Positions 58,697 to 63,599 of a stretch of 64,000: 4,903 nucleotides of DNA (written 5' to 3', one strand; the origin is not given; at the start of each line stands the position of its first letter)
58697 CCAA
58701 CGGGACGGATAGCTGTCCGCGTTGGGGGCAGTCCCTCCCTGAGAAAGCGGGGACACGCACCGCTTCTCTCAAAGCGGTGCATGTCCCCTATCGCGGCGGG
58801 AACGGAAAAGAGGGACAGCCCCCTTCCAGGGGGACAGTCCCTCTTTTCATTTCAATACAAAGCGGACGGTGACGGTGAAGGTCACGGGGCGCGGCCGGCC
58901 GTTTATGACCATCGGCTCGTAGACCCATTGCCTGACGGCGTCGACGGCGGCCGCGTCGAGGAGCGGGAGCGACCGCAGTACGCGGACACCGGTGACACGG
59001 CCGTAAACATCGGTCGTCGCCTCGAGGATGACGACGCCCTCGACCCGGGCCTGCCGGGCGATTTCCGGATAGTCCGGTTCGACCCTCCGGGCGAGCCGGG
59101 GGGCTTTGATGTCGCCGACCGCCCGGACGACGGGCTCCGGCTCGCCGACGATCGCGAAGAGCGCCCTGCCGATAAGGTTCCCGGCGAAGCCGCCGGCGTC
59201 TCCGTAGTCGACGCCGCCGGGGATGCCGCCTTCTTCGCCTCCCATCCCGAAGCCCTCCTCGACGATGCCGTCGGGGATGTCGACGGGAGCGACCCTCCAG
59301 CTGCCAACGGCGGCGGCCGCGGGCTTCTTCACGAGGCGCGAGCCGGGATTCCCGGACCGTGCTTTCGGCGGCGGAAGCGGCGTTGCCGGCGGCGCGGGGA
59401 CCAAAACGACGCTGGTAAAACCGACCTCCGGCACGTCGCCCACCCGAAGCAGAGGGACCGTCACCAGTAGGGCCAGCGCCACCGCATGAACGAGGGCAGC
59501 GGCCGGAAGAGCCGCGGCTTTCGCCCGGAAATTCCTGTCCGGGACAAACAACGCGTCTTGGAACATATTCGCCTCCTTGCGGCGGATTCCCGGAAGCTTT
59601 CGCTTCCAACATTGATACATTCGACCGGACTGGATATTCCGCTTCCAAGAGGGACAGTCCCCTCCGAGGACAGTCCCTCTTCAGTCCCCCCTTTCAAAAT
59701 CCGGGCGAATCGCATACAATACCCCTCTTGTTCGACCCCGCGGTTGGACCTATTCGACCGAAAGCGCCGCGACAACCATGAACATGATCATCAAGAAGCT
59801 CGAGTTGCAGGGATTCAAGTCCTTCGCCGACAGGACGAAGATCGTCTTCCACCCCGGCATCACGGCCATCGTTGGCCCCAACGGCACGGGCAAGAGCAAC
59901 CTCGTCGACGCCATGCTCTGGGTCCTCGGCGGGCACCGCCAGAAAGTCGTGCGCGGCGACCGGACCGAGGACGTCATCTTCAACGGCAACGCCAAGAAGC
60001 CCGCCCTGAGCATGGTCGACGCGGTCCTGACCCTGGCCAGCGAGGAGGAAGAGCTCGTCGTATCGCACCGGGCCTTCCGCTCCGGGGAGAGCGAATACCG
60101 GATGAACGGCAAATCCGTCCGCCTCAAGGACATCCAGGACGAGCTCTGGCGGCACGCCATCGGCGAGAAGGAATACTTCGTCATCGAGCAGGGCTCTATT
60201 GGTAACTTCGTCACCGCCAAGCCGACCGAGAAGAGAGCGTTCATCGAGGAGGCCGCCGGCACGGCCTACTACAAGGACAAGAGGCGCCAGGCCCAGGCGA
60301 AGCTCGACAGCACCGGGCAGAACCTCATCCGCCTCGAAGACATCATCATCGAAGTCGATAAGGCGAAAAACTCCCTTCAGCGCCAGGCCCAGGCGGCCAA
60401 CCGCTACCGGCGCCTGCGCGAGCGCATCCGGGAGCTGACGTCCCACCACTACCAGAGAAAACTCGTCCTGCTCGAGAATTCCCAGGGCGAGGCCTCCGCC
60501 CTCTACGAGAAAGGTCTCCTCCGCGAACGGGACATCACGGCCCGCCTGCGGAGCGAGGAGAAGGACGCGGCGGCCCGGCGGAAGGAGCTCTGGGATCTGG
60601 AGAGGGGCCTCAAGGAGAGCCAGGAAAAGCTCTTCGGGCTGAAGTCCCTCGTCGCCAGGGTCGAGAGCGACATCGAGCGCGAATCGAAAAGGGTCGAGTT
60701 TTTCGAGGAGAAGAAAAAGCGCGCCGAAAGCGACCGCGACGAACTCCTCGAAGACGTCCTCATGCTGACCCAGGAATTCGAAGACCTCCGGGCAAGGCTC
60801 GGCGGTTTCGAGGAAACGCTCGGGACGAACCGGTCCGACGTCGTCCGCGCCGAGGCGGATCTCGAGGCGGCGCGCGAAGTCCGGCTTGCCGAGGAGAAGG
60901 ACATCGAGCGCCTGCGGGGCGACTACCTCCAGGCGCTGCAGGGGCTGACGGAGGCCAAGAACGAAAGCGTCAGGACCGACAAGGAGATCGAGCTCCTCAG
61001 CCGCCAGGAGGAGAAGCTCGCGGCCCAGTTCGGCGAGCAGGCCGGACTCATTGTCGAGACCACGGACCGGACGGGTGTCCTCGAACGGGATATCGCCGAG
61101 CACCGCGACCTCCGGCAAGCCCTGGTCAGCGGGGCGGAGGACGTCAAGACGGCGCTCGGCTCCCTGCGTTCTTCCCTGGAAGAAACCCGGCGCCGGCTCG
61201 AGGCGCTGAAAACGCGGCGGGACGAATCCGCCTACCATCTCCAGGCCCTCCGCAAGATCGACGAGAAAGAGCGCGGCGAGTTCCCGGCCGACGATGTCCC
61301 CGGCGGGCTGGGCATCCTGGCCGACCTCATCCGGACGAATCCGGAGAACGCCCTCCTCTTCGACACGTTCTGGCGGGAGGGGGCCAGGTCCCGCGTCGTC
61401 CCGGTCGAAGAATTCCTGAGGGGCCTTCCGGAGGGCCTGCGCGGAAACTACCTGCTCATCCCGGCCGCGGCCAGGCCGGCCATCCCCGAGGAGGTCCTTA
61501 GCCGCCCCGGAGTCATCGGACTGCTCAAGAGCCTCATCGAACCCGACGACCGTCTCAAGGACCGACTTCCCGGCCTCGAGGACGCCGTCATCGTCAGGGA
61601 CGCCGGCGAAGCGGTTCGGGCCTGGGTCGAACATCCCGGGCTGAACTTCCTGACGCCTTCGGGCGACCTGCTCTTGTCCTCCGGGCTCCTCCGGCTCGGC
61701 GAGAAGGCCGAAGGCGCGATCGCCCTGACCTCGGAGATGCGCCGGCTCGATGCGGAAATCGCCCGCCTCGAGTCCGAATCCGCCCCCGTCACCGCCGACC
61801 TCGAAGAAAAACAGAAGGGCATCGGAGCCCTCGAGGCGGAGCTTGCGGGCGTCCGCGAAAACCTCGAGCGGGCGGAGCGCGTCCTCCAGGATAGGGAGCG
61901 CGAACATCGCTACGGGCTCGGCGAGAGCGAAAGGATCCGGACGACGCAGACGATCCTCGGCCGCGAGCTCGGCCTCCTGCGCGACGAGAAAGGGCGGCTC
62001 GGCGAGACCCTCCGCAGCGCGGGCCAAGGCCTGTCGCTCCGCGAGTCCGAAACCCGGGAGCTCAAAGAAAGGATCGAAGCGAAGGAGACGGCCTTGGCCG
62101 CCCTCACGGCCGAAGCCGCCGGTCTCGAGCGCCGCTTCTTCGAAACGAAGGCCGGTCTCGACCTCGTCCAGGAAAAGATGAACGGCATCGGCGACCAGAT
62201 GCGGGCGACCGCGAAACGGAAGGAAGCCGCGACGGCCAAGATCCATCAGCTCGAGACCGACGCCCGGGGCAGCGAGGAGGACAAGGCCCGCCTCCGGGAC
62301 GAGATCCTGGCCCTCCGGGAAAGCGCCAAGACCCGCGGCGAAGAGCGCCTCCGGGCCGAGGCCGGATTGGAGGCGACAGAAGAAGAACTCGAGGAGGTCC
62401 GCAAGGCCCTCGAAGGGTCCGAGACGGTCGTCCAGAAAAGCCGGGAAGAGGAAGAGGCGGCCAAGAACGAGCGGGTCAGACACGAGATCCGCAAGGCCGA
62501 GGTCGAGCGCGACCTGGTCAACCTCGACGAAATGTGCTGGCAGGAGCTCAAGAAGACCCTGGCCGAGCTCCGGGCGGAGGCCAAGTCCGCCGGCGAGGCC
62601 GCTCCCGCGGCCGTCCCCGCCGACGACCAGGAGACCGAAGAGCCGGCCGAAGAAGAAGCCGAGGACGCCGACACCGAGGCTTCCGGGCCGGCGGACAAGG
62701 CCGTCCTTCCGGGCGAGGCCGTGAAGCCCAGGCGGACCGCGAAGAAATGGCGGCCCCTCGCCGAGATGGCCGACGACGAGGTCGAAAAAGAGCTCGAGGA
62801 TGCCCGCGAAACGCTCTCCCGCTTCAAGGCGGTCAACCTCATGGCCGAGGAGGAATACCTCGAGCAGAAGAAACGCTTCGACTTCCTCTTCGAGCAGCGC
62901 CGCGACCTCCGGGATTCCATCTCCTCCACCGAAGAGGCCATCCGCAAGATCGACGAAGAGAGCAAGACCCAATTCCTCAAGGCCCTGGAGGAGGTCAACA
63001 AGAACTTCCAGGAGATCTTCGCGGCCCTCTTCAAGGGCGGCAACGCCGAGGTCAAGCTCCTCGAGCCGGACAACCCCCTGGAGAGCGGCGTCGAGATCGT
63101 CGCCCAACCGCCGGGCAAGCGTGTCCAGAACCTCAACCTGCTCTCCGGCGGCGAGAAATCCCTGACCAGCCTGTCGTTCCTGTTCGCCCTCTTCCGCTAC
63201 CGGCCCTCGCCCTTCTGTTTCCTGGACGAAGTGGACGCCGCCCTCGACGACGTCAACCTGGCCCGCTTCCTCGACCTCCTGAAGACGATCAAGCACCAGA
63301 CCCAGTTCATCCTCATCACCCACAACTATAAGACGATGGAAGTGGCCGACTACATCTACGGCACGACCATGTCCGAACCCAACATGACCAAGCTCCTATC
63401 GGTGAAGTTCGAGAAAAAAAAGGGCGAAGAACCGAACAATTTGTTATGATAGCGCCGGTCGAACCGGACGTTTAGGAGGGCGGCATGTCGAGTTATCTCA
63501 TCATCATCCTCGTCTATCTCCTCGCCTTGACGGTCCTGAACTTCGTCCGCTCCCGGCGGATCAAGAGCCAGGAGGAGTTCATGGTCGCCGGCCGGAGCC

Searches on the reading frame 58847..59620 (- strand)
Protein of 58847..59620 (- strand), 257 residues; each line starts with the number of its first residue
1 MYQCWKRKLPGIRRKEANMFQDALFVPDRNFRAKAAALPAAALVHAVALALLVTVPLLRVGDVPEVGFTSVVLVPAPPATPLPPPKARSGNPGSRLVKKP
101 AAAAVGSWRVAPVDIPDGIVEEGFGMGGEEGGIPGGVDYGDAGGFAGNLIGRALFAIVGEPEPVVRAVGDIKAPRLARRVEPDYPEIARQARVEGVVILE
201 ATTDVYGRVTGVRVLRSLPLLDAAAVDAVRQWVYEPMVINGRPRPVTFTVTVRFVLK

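Call 74: search_protein_families(library=pfam, proteins=[window:58847-59620:-], max_evalue=0.00001)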
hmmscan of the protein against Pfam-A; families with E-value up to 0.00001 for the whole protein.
window:58847-59620:- (257 aa): 1 family
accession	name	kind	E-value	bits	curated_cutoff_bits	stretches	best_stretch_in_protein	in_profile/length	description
PF03544.19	TonB_C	-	3.2e-20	72.8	24.6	1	181-256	2-79/79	Gram-negative bacterial TonB protein C-terminal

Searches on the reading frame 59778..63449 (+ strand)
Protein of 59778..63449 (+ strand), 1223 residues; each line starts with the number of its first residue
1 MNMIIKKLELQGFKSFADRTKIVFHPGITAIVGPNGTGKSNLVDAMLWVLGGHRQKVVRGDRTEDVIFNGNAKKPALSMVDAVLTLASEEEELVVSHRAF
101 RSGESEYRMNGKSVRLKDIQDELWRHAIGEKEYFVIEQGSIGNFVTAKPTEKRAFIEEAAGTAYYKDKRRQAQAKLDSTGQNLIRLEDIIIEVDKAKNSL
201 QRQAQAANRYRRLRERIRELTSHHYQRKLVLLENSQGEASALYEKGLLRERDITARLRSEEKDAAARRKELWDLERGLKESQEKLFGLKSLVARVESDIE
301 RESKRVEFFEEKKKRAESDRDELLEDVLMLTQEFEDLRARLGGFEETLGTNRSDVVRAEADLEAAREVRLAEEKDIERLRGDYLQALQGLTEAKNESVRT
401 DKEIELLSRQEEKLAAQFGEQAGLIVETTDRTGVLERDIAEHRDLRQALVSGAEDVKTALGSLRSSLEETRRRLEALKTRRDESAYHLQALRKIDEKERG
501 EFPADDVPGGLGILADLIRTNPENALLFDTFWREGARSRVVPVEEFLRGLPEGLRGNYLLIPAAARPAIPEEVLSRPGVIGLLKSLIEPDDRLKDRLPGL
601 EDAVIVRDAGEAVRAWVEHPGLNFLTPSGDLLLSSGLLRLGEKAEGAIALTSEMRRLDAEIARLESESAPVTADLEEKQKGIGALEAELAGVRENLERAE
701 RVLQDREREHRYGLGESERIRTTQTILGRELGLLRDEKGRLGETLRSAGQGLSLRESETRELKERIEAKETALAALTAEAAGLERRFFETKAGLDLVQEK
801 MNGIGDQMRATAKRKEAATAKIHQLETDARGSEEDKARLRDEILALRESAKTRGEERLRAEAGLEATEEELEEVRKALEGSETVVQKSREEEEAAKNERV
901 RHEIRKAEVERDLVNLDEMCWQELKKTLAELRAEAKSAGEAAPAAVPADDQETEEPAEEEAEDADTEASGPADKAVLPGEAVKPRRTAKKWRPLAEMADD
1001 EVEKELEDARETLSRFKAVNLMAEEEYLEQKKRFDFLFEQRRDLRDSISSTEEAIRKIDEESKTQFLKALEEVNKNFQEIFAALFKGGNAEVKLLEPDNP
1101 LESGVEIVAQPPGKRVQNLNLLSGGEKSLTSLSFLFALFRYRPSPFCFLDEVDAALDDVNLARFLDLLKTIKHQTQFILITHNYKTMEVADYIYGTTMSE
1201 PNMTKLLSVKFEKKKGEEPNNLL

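Call 74: search_protein_families(library=pfam, proteins=[window:59778-63449:+], max_evalue=0.00001)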
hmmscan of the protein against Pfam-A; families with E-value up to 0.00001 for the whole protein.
window:59778-63449:+ (1223 aa): 5 families
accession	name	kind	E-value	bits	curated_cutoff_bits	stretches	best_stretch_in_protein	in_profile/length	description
PF02463.25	SMC_N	-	8.9e-62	208.8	40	1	5-1204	2-219/220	RecF/RecN/SMC N terminal domain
PF13476.12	AAA_23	-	1.5e-17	65.3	27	1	7-220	1-193/201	AAA domain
PF13175.12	AAA_15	-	1.7e-16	61.3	32.1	1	3-321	1-216/374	AAA ATPase domain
PF13304.12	AAA_21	-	7.4e-15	56.2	27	1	981-1186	132-302/304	AAA domain, putative AbiEii toxin, Type IV TA system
PF13555.12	AAA_29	-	4.8e-07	29.9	27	1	7-54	3-50/61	P-loop containing region of AAA domain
